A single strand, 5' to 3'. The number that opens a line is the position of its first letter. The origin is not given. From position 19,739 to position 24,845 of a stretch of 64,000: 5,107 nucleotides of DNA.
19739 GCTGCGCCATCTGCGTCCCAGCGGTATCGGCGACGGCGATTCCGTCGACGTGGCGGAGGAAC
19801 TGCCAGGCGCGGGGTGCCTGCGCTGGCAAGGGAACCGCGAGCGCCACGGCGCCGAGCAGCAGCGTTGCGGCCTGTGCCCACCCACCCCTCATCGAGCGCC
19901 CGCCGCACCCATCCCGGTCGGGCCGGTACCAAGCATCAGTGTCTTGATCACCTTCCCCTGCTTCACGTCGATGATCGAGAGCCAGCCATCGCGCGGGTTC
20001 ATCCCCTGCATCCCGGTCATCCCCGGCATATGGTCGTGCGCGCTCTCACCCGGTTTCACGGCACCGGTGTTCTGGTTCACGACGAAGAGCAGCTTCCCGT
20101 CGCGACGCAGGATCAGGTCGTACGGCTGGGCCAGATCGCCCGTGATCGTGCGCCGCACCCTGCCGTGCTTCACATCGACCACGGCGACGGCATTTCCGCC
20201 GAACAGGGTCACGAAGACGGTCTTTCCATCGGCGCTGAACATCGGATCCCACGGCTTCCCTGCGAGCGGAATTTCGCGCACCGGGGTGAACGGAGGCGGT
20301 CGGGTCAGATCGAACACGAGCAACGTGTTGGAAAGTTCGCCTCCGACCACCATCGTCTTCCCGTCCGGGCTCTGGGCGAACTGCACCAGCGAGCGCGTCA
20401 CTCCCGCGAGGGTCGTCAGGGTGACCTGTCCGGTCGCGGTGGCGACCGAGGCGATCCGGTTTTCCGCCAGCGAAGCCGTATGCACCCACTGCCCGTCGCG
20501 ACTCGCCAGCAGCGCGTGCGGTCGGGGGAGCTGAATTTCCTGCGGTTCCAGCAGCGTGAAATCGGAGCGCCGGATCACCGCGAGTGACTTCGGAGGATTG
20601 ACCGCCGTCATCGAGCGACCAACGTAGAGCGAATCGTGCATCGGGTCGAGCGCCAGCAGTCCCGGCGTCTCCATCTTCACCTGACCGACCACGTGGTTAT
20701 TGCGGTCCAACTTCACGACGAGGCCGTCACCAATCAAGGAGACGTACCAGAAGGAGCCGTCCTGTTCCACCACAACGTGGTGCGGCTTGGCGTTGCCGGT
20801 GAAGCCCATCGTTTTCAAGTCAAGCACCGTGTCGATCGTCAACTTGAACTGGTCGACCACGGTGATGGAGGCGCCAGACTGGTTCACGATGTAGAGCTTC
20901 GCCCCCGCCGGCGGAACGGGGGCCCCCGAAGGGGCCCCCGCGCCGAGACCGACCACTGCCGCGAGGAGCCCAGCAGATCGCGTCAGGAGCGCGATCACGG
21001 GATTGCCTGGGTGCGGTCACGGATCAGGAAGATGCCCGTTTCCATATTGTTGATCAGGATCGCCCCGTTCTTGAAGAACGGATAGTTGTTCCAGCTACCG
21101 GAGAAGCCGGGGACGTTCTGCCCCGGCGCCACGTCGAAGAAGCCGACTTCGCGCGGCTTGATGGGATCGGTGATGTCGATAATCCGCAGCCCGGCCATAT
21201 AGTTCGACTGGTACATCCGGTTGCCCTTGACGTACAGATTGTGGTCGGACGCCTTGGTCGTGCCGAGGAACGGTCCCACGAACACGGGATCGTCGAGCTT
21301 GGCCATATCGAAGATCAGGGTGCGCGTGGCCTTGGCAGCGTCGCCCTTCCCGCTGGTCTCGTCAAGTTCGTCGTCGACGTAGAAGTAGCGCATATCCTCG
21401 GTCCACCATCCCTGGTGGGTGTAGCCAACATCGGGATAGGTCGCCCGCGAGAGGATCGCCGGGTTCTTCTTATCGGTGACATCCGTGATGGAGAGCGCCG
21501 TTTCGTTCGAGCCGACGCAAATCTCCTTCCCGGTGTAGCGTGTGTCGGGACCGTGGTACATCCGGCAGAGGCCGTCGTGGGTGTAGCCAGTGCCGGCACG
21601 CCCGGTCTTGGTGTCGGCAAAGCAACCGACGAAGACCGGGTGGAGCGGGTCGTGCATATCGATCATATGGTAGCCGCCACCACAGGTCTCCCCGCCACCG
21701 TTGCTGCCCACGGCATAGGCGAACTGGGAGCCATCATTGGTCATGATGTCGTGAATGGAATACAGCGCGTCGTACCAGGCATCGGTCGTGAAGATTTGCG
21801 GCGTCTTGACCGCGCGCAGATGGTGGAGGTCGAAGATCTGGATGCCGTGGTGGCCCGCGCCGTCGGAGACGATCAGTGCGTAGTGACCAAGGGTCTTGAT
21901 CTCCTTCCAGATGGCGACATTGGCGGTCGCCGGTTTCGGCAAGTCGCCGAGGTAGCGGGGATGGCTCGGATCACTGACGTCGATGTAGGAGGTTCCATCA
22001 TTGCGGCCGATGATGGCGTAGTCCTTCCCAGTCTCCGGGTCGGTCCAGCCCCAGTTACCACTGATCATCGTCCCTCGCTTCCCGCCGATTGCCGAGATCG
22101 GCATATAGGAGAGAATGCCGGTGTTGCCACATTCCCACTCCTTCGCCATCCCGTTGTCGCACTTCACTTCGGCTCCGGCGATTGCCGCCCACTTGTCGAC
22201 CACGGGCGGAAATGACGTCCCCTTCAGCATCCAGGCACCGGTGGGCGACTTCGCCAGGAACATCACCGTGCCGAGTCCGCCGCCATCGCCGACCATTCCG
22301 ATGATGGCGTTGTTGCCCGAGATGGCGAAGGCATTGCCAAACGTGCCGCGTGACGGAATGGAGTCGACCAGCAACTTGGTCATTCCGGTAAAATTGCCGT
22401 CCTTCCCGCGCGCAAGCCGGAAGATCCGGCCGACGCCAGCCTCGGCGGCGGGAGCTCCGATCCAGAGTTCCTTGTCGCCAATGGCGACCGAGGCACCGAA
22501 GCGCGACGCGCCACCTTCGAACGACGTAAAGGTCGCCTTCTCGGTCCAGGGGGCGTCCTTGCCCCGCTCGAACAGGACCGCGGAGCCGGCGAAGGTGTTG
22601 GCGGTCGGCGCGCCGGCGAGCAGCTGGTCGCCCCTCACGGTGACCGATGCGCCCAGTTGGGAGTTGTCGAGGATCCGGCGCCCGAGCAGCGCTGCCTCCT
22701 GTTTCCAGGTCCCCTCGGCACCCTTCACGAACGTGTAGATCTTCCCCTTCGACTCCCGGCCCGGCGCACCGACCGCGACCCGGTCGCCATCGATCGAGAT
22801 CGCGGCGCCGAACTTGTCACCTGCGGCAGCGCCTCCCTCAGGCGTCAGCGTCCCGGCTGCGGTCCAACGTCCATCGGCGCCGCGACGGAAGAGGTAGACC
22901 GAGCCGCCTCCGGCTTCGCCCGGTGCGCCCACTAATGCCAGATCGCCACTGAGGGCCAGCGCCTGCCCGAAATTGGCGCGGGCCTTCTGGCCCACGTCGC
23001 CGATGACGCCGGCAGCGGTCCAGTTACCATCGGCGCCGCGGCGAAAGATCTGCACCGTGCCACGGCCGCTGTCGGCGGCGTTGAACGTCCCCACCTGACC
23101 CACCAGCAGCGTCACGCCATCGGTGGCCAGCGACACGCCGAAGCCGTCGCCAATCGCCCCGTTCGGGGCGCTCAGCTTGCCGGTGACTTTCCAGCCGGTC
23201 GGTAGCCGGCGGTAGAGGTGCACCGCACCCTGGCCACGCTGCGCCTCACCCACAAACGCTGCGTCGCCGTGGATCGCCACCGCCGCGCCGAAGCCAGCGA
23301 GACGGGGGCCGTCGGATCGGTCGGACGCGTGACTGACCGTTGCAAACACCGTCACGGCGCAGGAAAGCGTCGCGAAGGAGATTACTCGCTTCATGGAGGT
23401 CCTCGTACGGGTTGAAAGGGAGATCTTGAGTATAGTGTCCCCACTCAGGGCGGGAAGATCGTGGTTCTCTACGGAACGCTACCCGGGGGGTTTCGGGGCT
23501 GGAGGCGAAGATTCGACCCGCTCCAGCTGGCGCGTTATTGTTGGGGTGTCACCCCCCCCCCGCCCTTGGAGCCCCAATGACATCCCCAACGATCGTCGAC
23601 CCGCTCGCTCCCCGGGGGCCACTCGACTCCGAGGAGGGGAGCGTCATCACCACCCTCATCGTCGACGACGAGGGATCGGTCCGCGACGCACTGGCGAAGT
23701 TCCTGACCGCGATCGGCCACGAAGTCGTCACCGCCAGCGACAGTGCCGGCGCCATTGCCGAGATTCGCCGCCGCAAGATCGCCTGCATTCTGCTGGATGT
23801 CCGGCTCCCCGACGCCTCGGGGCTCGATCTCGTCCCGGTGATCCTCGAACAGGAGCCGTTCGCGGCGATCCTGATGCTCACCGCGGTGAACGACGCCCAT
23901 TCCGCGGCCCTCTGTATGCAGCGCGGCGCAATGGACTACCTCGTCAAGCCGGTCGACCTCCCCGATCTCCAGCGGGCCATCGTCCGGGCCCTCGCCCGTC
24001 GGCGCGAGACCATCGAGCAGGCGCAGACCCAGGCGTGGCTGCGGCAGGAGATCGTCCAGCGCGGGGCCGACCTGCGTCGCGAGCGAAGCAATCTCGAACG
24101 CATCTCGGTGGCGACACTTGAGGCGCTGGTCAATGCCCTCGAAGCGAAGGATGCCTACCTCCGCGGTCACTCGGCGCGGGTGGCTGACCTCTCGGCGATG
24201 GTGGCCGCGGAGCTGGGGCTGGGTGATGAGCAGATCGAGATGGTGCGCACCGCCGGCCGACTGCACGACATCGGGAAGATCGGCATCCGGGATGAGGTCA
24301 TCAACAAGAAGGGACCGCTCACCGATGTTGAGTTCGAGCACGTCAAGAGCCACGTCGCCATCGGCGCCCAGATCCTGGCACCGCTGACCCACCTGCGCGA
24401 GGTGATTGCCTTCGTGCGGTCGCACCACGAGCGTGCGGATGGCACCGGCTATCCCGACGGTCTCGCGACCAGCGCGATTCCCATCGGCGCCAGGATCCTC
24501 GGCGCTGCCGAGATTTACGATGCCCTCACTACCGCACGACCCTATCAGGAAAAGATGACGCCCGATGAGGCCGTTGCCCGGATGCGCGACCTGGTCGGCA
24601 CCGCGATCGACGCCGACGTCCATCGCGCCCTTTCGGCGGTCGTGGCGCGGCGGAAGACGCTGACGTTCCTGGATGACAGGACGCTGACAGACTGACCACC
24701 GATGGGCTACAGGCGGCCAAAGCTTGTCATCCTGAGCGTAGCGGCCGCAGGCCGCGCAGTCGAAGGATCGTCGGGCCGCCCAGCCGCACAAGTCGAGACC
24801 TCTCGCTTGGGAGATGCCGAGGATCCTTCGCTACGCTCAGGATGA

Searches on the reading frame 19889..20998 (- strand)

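Call 12: search_protein_families(library=pfam, proteins=[window:19889-20998:-], max_evalue=0.001)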
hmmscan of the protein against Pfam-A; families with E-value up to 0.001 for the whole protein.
window:19889-20998:- (369 aa): 3 families
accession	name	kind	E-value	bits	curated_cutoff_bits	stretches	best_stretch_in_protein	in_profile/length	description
PF10282.15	Lactonase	-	2.1e-09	37.5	21.7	0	210-314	199-315/344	Lactonase, 7-bladed beta-propeller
PF25174.1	Beta-prop_THOC3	-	3.8e-06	26.5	305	1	166-314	11-153/272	THOC3 beta-propeller domain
PF24684.1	Vgb_lyase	-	5.7e-05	22.5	50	0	68-90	221-243/290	Virginiamycin B lyase family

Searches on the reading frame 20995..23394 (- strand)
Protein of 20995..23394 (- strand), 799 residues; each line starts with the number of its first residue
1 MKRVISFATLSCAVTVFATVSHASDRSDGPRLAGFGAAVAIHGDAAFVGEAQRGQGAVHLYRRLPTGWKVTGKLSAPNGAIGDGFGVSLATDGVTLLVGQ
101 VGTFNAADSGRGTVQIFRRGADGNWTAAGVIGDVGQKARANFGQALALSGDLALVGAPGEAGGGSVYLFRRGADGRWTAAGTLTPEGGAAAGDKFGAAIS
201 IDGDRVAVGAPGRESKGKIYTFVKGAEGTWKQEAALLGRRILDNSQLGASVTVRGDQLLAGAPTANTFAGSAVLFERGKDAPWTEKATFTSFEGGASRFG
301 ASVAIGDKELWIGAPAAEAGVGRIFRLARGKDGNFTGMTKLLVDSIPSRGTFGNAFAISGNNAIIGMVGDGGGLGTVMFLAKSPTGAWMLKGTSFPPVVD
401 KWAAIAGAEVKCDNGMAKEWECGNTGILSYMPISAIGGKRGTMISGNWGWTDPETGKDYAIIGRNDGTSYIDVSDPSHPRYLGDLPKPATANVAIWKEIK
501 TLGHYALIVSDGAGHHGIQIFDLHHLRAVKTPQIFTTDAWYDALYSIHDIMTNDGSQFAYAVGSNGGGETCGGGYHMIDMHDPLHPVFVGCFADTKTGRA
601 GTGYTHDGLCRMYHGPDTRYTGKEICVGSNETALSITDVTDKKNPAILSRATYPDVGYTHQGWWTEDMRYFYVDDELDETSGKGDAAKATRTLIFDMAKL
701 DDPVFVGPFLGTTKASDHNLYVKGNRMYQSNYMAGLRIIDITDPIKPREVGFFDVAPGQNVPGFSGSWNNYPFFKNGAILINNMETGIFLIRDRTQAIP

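Call 12: search_protein_families(library=pfam, proteins=[window:20995-23394:-], max_evalue=0.001)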
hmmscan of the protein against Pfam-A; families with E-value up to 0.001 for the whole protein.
window:20995-23394:- (799 aa): 2 families
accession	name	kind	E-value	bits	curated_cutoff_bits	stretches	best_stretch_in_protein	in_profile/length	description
PF14312.12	FG-GAP_2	-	1.6e-31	108.7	23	3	177-222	1-49/49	FG-GAP repeat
PF08309.17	LVIVD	-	3.8e-05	23.4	20.2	0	719-754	6-41/42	LVIVD repeat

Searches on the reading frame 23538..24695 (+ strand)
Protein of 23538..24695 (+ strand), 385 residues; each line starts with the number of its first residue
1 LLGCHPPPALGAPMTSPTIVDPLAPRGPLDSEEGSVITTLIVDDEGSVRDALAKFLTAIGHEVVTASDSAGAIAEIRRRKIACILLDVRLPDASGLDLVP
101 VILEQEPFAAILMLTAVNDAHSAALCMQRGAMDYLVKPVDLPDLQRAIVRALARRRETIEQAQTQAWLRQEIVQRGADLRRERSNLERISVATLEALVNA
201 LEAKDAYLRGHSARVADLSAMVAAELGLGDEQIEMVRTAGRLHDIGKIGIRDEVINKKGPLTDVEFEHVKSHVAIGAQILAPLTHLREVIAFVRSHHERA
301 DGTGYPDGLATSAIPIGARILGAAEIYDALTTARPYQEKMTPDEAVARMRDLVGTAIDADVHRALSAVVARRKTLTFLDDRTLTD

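Call 12: search_protein_families(library=pfam, proteins=[window:23538-24695:+], max_evalue=0.001)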
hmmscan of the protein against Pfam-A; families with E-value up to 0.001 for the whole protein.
window:23538-24695:+ (385 aa): 3 families
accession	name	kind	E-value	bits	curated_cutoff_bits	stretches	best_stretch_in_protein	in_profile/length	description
PF13487.12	HD_5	-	3.8e-39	134.6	27.2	1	196-361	2-170/170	HD domain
PF00072.30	Response_reg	-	1.6e-22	80.2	30.2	1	40-148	2-110/111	Response regulator receiver domain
PF01966.28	HD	-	7.8e-19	68.5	22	1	210-329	3-115/116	HD domain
